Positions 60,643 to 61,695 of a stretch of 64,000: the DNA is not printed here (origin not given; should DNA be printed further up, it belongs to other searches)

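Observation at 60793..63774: NNMT/PNMT-family methyltransferase adjacent to tandem DUF2156 (aminoacyl-tRNA transferase-like) genes and a polyamine pair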

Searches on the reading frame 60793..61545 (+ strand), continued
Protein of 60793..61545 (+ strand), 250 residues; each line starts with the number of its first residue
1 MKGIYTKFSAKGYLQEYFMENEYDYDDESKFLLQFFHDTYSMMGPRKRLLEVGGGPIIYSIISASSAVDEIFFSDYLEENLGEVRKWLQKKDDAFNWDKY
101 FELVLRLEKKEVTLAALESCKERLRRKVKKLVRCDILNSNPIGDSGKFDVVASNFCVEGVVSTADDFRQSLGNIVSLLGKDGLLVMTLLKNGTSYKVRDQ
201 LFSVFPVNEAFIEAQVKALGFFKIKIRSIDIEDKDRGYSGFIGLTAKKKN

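Call 38: search_protein_families(library=pfam, proteins=[L024:5030-5659:+, L024:5767-7863:+, L025:4862-5401:+, L025:6792-7880:+, L028:2803-3999:-, L028:4915-5799:+, L029:6777-7289:+, L029:7298-8344:-, L029:2760-4160:+, L025:4194-4802:+], max_evalue=0.0001)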
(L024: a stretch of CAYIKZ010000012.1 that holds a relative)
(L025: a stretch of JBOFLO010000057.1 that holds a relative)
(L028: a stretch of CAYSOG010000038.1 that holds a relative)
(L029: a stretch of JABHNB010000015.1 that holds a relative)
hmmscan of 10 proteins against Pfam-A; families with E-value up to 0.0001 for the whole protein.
L024:5030-5659:+ (209 aa): 0 families

L024:5767-7863:+ (698 aa): 5 families
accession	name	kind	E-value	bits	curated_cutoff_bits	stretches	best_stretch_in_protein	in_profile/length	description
PF02518.31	HATPase_c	-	3.2e-30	105.3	26.4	1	589-697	2-110/111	Histidine kinase-, DNA gyrase B-, and HSP90-like ATPase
PF00512.31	HisKA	-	5.6e-10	39.6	26.9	1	482-541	2-64/66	His Kinase A (phospho-acceptor) domain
PF16927.11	HisKA_7TM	-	2e-09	38.1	28.6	1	13-233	4-222/224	N-terminal 7TM region of histidine kinase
PF14501.12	HATPase_c_5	-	6.7e-06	26.4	22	1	592-682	5-90/102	GHKL domain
PF13185.12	GAF_2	-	2.5e-05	24.9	28.6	1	398-449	86-136/136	GAF domain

L025:4862-5401:+ (179 aa): 2 families
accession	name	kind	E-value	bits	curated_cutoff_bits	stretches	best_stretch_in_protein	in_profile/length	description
PF00625.27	Guanylate_kin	-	2.6e-09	37.5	25.2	1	10-145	6-145/182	Guanylate kinase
PF19842.5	YqeC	-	2.4e-05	25.1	27.6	1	10-67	2-60/145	YqeC protein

L025:6792-7880:+ (362 aa): 2 families
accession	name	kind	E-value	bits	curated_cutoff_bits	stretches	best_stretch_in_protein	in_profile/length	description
PF00217.24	ATP-gua_Ptrans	-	3.5e-70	236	22.4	1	151-360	2-202/203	ATP:guanido phosphotransferase, C-terminal catalytic domain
PF02807.20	ATP-gua_PtransN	-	2.4e-20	73.2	25.7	1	26-89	4-67/67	ATP:guanido phosphotransferase, N-terminal domain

L028:2803-3999:- (398 aa): 1 family
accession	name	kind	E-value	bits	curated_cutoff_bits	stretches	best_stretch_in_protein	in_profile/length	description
PF00171.27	Aldedh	-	1.9e-32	112.9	23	1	144-320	205-389/461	Aldehyde dehydrogenase family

L028:4915-5799:+ (294 aa): 0 families

L029:6777-7289:+ (170 aa): 0 families

L029:7298-8344:- (348 aa): 2 families
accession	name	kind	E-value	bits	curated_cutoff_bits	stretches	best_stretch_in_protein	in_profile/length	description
PF02272.25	DHHA1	-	1.7e-09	38.5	25.9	1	263-347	16-102/102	DHHA1 domain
PF01368.27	DHH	-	2.5e-07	31.5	28.1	1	25-128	7-101/125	DHH family, N-terminal domain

L029:2760-4160:+ (466 aa): 0 families

L025:4194-4802:+ (202 aa): 5 families
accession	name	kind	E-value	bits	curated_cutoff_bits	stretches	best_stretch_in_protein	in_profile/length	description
PF13649.12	Methyltransf_25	-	3e-15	57.1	27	1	48-137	1-97/97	Methyltransferase domain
PF08241.18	Methyltransf_11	-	1.9e-13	51.3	21.2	1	49-141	1-95/95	Methyltransferase domain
PF08242.18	Methyltransf_12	-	1.3e-10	42.3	30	1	49-139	1-98/98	Methyltransferase domain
PF13847.12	Methyltransf_31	-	4e-09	36.8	27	1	46-142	5-110/145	Methyltransferase domain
PF13489.12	Methyltransf_23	-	8.5e-05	22.8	27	0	34-142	14-117/164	Methyltransferase domain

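Call 39: search_protein_representatives(protein=window:60793-61545:+)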
Query: 250 residues. Proteins with E-value up to 0.001 (for the whole library): 1562; up to 1e-10: 933; up to 1e-30: 90. The best 150 are listed.
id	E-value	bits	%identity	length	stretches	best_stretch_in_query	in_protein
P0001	3.8e-161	550.3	100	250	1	1-250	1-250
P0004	4.5e-61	222.7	49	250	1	5-249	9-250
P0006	4.1e-57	209.7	45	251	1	9-248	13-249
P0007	2.3e-55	204.0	43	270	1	5-247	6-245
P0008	3.3e-55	203.5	42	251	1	5-248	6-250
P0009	1.7e-50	188.1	41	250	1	5-246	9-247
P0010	2.8e-48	180.8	40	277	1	5-249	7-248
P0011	3.5e-47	177.2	41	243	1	4-249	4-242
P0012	2.8e-46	174.3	38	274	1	5-248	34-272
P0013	4.1e-45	170.4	40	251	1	5-249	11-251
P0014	1.2e-43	165.6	36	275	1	4-248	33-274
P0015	1.0e-42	162.6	40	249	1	9-248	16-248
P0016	1.4e-42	162.1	41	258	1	5-248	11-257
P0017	3.0e-42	161.0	39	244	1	5-249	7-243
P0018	6.1e-42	160.1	38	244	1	7-248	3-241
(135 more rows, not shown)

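Call 48: search_solved_structures(query=window:60793-61545:+, max_evalue=0.001, show_alignments=3)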
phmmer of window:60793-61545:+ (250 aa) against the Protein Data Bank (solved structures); distinct sequences matched with E-value up to 0.001: 18.
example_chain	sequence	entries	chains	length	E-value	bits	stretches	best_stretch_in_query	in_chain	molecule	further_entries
5xvq_A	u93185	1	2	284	1.1e-29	106.7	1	7-221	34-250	Nicotinamide N-methyltransferase (NNMT)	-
7egu_A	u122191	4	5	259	1.8e-28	102.9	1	6-222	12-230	Nicotinamide N-methyltransferase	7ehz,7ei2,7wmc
21jx_A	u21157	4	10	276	2.2e-28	102.5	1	6-222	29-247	Nicotinamide N-methyltransferase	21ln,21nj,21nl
2i62_A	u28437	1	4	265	1.1e-27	100.3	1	6-222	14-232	Nicotinamide N-methyltransferase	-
5xvk_A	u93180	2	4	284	1.4e-27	99.9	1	6-222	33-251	Nicotinamide N-methyltransferase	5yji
9gwa_A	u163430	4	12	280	2.8e-27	98.9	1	6-222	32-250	Nicotinamide N-methyltransferase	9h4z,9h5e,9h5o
7et7_A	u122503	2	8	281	2.9e-27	98.9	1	6-222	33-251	Nicotinamide N-methyltransferase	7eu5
2iip_A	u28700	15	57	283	2.9e-27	98.9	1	6-222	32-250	Nicotinamide N-methyltransferase | NNMT protein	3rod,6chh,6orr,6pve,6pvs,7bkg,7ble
5yjf_A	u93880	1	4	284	2.9e-27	98.8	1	6-222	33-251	Nicotinamide N-methyltransferase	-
9gvm_A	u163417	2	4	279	3e-27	98.8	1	6-222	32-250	Nicotinamide N-methyltransferase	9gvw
7wmt_A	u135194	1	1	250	1.4e-23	86.8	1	6-194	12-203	Nicotinamide N-methyltransferase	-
2a14_A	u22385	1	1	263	8.5e-23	84.3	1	8-221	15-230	indolethylamine N-methyltransferase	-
2obf_A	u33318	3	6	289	1.2e-20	77.2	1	31-221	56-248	Phenylethanolamine N-methyltransferase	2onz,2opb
1hnn_A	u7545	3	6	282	1.3e-20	77.1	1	46-221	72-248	PHENYLETHANOLAMINE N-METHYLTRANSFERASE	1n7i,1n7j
1yz3_A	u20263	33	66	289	1.4e-20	77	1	46-221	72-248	Phenylethanolamine N-methyltransferase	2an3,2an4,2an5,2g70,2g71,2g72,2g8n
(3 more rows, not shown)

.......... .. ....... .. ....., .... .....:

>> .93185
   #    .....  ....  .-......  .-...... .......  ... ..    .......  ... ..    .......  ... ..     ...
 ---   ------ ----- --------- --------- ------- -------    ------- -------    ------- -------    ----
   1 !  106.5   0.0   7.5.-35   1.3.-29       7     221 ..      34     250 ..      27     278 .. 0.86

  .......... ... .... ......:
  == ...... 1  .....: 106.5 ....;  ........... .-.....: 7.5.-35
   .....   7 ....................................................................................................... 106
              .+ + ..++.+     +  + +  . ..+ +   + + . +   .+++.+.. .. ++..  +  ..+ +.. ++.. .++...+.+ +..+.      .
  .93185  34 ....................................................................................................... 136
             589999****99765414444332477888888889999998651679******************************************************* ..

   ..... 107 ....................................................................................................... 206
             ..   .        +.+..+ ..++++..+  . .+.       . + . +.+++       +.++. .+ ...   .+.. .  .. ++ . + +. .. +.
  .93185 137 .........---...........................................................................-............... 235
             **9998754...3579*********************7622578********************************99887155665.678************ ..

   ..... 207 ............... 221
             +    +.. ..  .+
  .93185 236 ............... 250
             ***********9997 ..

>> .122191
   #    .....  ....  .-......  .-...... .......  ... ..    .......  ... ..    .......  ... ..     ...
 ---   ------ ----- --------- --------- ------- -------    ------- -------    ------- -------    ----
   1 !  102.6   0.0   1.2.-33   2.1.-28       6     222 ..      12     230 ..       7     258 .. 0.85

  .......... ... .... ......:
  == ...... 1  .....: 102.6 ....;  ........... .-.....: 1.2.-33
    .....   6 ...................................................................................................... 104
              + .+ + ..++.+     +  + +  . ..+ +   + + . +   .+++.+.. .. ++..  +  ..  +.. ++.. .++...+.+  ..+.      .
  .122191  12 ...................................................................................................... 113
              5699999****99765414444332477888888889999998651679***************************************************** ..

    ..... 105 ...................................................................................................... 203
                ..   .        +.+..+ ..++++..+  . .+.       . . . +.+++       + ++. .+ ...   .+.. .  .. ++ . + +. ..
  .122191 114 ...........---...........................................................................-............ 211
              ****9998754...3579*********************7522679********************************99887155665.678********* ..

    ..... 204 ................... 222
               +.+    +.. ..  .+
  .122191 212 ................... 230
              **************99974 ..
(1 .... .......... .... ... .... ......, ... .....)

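Call 68: predict_structure(alignment_id=A5)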
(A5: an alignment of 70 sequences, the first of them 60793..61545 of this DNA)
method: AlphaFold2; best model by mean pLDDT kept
length: 250 residues; sequences in the alignment: 70
mean_pLDDT: 95.3   pTM: 0.92
mean pLDDT of the five models: 95.3, 95.2, 95.2, 95.1, 95.0
residues with pLDDT >= 90: 229; 70-90: 14; 50-70: 5; < 50: 2
segments of 3 or more residues with pLDDT < 50: none
pLDDT, mean of each block of 10 residues (from residue 1): 78 90 76 98 97 98 98 98 98 97 97 98 99 98 95 98 98 98 98 95 97 98 98 92 96
secondary structure, 60 per line:
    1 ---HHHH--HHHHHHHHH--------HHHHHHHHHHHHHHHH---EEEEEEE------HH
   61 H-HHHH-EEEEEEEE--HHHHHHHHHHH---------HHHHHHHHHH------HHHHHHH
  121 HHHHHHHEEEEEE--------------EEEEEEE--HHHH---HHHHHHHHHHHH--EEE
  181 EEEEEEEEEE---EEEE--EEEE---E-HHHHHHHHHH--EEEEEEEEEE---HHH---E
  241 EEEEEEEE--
elements in order: H4-7 H10-18 H27-42 E46-52 H63-66 E68-75 H78-88 H98-107 H114-127 E128-133 E148-154 H157-160 H164-175 E178-190 E194-197 E200-203 H209-218 E221-230 E240-248

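Call 72: fold_search(model_id=the predicted structure, library=pdb)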
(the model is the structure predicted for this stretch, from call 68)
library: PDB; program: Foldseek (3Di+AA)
matches with E <= 10: 1810; with E <= 0.001: 1255
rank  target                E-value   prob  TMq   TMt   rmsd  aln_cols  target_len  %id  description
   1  9atv_C                2.2e-27  1.00  0.88  0.84   2.3       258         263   27  X-ray co-crystal structure of NCGC00685960 / NCATS-SM9335 in NNMT (released 2025-03-05)
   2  2i62_A                2.5e-27  1.00  0.89  0.87   2.4       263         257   26  Mouse Nicotinamide N-methyltransferase (released 2006-09-12)
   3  5yji_A                5.3e-27  1.00  0.88  0.86   2.5       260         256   26  Co-crystal structure of Mouse Nicotinamide N-methyltransferase (NNMT) with small molecule analog of Nicotinamide (released 2018-03-21)
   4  6chh_D                6.4e-27  1.00  0.88  0.90   1.9       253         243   28  Structure of human NNMT in complex with bisubstrate inhibitor MS2756 (released 2018-06-13)
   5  9atv_B                6.4e-27  1.00  0.88  0.84   2.2       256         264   26  X-ray co-crystal structure of NCGC00685960 / NCATS-SM9335 in NNMT (released 2025-03-05)
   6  2i62_D                6.8e-27  1.00  0.92  0.88   2.0       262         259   26  Mouse Nicotinamide N-methyltransferase (released 2006-09-12)
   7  5yji_B                7.3e-27  1.00  0.91  0.90   1.9       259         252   28  Co-crystal structure of Mouse Nicotinamide N-methyltransferase (NNMT) with small molecule analog of Nicotinamide (released 2018-03-21)
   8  2i62_C                7.7e-27  1.00  0.92  0.89   2.0       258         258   27  Mouse Nicotinamide N-methyltransferase (released 2006-09-12)
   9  5xvq_A                7.7e-27  1.00  0.89  0.89   2.4       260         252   28  Crystal structure of monkey Nicotinamide N-methyltransferase (NNMT) bound with end product, 1-methyl Nicotinamide (MNA (released 2017-08-02)
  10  7ble_B                8.2e-27  1.00  0.87  0.83   2.5       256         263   27  Co-crystal structure of Human Nicotinamide N-methyltransferase (NNMT) with the tricyclic inhibitor (3) (released 2021-03-17)
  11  7nbj_D                8.8e-27  1.00  0.88  0.87   2.3       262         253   27  Co-crystal structure of Human Nicotinamide N-methyltransferase (NNMT) with the bisubstrate-like inhibitor (1) (released 2021-03-17)
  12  7ble_A                8.8e-27  1.00  0.88  0.83   2.3       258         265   26  Co-crystal structure of Human Nicotinamide N-methyltransferase (NNMT) with the tricyclic inhibitor (3) (released 2021-03-17)
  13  7bkg_D                9.3e-27  1.00  0.89  0.88   2.4       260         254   28  Co-crystal structure of Human Nicotinamide N-methyltransferase (NNMT) with the tricyclic inhibitor (2) (released 2021-03-17)
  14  7nbm_C                9.9e-27  1.00  0.86  0.85   2.2       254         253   27  Co-crystal structure of Human Nicotinamide N-methyltransferase (NNMT) with the bisubstrate-like inhibitor (33) (released 2021-03-17)
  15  5yjf_A                1.1e-26  1.00  0.90  0.88   2.1       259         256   28  Co-crystal structure of Human Nicotinamide N-methyltransferase (NNMT) with small molecule analog of Nicotinamide (released 2018-03-21)
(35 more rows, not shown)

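Call 74: search_protein_families(library=ncbifam, proteins=[L017:2287-3801:+, L018:6768-8009:+, L022:4610-5974:+, L007:397-1851:-, L014:3992-5908:+, L020:804-2312:-, L005:2905-3924:+, L029:4157-5062:-, L025:6792-7880:+], max_evalue=0.00001)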
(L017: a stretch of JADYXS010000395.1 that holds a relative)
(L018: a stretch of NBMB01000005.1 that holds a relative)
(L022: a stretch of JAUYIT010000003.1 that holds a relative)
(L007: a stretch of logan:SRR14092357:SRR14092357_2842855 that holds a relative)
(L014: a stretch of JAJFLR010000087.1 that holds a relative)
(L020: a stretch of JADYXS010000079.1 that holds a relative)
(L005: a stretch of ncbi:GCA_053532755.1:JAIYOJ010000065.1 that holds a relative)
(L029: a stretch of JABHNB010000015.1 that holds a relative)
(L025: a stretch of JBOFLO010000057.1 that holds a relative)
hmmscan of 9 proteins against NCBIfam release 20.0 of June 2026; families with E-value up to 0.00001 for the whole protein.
L017:2287-3801:+ (504 aa): 0 families

L018:6768-8009:+ (413 aa): 6 families
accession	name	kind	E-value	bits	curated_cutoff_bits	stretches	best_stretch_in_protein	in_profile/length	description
TIGR01048.1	lysA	equivalog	7.4e-66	222.4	297.9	1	27-409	8-392/417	diaminopimelate decarboxylase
NF006515.0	PRK08961.1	equivalog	4.8e-52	177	802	1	34-410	493-857/861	bifunctional aspartate kinase/diaminopimelate decarboxylase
TIGR03099.1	dCO2ase_PEP1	hypoth_equivalog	2.5e-43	148.6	478.45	1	39-401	20-386/398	pyridoxal-dependent decarboxylase, exosortase A system-associated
NF052544.1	OrLyDeCDokD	equivalog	2.1e-14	53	700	1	19-260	17-262/461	ornithine/lysine decarboxylase DokD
TIGR01047.1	nspC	equivalog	1.2e-13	50.3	409.05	1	43-391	2-338/380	carboxynorspermidine decarboxylase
NF041039.1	FslC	exception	7.7e-07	28.3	500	1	44-395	28-387/418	rhizoferrin biosystnesis N-citrylornithine decarboxylase FslC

L022:4610-5974:+ (454 aa): 6 families
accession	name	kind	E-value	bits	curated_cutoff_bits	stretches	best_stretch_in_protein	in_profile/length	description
TIGR01048.1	lysA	equivalog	4e-44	150.8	297.9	2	48-270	8-238/417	diaminopimelate decarboxylase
NF041039.1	FslC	exception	1.5e-30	106.3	500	2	53-270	16-241/418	rhizoferrin biosystnesis N-citrylornithine decarboxylase FslC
TIGR03099.1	dCO2ase_PEP1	hypoth_equivalog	4.2e-26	91.9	478.45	1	52-270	11-235/398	pyridoxal-dependent decarboxylase, exosortase A system-associated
NF052544.1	OrLyDeCDokD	equivalog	7.1e-23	80.9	700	1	42-360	19-323/461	ornithine/lysine decarboxylase DokD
NF006515.0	PRK08961.1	equivalog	6.7e-22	77.3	802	2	51-277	490-713/861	bifunctional aspartate kinase/diaminopimelate decarboxylase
TIGR01047.1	nspC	equivalog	4.3e-08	32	409.05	0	65-278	3-209/380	carboxynorspermidine decarboxylase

L007:397-1851:- (484 aa): 6 families
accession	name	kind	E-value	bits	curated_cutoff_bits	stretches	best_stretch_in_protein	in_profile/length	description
NF011928.0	PRK15399.1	subfamily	7.7e-21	74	968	2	2-281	124-420/713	lysine decarboxylase LdcC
NF010092.0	PRK13578.1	subfamily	2.2e-17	62.6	794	1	7-134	108-243/720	ornithine decarboxylase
TIGR04301.1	ODC_inducible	exception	5.4e-17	61.2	1310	1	7-133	108-242/719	ornithine decarboxylase SpeF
NF011929.0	PRK15400.1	subfamily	9.3e-16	57.3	1056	1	4-274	126-413/714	lysine decarboxylase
NF011603.0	PRK15029.1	equivalog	7.4e-14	51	1167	1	7-143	140-282/756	arginine decarboxylase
TIGR04318.1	lacto_ODC_hypo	hypoth_equivalog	1.4e-12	46.8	950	1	30-139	120-230/695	putative ornithine decarboxylase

L014:3992-5908:+ (638 aa): 7 families
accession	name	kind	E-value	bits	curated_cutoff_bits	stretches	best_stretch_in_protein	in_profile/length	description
NF003763.0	PRK05354.1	equivalog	9.3e-242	804.1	369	1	5-638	4-635/636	biosynthetic arginine decarboxylase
TIGR01273.1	speA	equivalog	3e-221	736.2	624.1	1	10-637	1-624/624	arginine decarboxylase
TIGR01048.1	lysA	equivalog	5.7e-33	114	297.9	1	61-355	21-292/417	diaminopimelate decarboxylase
TIGR03099.1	dCO2ase_PEP1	hypoth_equivalog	2.3e-20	73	478.45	1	53-362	13-296/398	pyridoxal-dependent decarboxylase, exosortase A system-associated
NF041039.1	FslC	exception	7.2e-19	67.9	500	1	91-356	48-304/418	rhizoferrin biosystnesis N-citrylornithine decarboxylase FslC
NF006515.0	PRK08961.1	equivalog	1.8e-14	52.7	802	1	102-357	530-758/861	bifunctional aspartate kinase/diaminopimelate decarboxylase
NF052544.1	OrLyDeCDokD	equivalog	8.6e-08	31.2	700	1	174-358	137-321/461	ornithine/lysine decarboxylase DokD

L020:804-2312:- (502 aa): 0 families

L005:2905-3924:+ (339 aa): 7 families
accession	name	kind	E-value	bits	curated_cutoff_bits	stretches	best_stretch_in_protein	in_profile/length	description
NF001980.1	PRK00770.1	equivalog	4.1e-34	118.2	450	1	12-337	10-321/350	homospermidine biosynthesis protein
TIGR00321.1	dhys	equivalog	8.8e-29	100.8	304.25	1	28-337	28-300/301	deoxyhypusine synthase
NF002006.0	PRK00805.1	equivalog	1.2e-28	99.9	434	1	46-333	55-315/338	deoxyhypusine synthase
NF002630.0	PRK02301.1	equivalog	3.2e-28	98.9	364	1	25-334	37-309/318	deoxyhypusine synthase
NF002294.1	PRK01221.1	equivalog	5.8e-25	88.3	350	1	20-335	20-299/300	deoxyhypusine synthase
NF002699.1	PRK02492.1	equivalog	4.4e-24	85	500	1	24-336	29-319/338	1,9-bis(guanidino)-5-aza-nonane synthase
NF003052.1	PRK03971.1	equivalog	1.8e-19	70.2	380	1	40-336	62-332/334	deoxyhypusine synthase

L029:4157-5062:- (301 aa): 7 families
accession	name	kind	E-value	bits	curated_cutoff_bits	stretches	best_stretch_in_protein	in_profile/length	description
NF002630.0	PRK02301.1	equivalog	3.3e-99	332.1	364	1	2-299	12-311/318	deoxyhypusine synthase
TIGR00321.1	dhys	equivalog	2.3e-96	322.7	304.25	1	4-300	2-300/301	deoxyhypusine synthase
NF002006.0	PRK00805.1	equivalog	1.4e-87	293.7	434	1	2-296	9-315/338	deoxyhypusine synthase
NF002294.1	PRK01221.1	equivalog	5.2e-63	213.2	350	1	4-297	1-298/300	deoxyhypusine synthase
NF003052.1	PRK03971.1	equivalog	3.5e-60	204.1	380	1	3-299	19-332/334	deoxyhypusine synthase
NF002699.1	PRK02492.1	equivalog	7.2e-57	192.8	500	1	3-298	7-318/338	1,9-bis(guanidino)-5-aza-nonane synthase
NF001980.1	PRK00770.1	equivalog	3.7e-54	184.2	450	1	4-300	1-321/350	homospermidine biosynthesis protein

L025:6792-7880:+ (362 aa): 5 families
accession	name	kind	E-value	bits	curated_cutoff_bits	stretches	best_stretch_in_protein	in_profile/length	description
NF002194.0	PRK01059.1-4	equivalog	3.9e-48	164.3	385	1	121-361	13-245/345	protein arginine kinase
NF053707.1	PrArgKinMcsBBac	equivalog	4.8e-47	160.9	500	1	118-361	20-255/347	protein-arginine kinase McsB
NF002193.0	PRK01059.1-3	equivalog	7.3e-35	120.7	471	1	123-358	22-241/335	protein arginine kinase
NF002192.0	PRK01059.1-2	equivalog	1e-28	100.4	679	1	121-354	20-235/340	protein arginine kinase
NF002191.0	PRK01059.1-1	equivalog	8.4e-23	81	381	1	123-362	23-252/358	protein arginine kinase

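Call 83: find_encoding_contigs(protein=P0008, flank=6000, max_places=3)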
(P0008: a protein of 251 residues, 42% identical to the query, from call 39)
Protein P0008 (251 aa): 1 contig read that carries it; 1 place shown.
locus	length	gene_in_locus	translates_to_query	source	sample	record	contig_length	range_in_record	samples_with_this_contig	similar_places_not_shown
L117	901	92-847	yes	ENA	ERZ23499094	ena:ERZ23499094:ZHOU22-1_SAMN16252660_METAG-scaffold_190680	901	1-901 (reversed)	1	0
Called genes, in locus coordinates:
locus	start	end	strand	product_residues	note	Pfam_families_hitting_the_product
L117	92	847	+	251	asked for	PF01234:NNMT_PNMT_TEMT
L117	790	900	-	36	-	?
